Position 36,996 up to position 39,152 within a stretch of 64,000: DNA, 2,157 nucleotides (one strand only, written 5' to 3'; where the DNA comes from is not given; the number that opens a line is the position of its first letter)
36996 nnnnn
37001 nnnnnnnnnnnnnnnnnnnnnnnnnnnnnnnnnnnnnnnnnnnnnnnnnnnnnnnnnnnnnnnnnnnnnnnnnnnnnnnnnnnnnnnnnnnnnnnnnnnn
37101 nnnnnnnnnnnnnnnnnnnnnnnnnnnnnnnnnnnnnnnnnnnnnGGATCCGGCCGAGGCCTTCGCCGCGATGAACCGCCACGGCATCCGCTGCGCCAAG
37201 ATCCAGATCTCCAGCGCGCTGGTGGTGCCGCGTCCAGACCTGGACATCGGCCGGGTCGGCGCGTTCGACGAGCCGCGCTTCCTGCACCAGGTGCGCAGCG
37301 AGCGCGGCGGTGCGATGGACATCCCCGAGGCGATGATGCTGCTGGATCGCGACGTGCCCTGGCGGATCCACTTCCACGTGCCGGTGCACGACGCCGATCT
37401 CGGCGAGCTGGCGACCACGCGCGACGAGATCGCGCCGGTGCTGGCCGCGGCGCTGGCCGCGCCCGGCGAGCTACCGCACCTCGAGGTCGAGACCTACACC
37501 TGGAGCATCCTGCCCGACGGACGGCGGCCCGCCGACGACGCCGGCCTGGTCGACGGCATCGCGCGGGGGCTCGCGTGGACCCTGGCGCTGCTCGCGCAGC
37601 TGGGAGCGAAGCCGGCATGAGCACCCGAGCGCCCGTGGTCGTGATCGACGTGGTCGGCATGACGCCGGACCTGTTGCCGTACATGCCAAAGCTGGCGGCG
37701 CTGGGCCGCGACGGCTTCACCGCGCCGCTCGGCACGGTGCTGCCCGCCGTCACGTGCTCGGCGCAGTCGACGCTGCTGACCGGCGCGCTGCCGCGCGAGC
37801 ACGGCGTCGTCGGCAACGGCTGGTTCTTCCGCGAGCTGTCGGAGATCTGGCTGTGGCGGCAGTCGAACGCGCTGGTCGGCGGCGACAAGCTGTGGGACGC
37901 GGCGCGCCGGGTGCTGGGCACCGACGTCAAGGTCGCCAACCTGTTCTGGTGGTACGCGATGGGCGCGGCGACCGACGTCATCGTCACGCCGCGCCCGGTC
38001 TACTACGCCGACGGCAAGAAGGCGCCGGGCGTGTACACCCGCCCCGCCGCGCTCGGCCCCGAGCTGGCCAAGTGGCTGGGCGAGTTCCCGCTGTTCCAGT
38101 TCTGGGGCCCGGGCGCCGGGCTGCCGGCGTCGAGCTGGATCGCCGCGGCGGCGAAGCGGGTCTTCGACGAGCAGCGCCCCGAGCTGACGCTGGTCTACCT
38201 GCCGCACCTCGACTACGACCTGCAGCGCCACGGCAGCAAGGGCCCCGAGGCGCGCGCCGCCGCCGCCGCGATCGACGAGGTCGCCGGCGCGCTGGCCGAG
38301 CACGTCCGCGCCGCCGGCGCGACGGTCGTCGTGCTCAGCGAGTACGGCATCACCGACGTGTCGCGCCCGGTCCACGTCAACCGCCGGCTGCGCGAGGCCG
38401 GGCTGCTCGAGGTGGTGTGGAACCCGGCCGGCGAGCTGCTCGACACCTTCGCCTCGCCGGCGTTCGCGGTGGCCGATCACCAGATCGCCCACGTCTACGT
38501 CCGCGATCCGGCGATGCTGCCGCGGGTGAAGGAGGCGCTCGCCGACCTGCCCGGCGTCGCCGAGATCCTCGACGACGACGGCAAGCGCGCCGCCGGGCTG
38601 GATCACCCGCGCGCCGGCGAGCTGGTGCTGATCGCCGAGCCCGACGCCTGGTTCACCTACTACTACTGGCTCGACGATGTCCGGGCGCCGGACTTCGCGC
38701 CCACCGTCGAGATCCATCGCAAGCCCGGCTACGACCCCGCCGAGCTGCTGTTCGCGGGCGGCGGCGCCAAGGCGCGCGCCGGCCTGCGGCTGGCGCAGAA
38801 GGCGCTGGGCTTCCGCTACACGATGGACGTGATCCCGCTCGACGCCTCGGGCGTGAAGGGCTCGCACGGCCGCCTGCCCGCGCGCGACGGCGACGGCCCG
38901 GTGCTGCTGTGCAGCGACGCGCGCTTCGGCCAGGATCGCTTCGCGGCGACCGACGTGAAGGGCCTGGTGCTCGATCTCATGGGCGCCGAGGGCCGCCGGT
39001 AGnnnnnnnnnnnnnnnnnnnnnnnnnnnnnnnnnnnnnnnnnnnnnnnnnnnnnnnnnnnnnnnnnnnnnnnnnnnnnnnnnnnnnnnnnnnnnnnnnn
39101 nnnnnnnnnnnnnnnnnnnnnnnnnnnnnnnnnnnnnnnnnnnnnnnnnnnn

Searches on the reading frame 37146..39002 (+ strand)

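Call 77: search_protein_families(library=pfam, proteins=[window:37146-39002:+], max_evalue=0.0001)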
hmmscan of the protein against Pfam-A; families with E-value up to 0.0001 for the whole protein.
window:37146-39002:+ (618 aa): 1 family
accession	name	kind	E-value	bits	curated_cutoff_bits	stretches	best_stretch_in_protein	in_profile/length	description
PF01663.27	Phosphodiest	-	4.3e-58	198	23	1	164-530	1-342/342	Type I phosphodiesterase / nucleotide pyrophosphatase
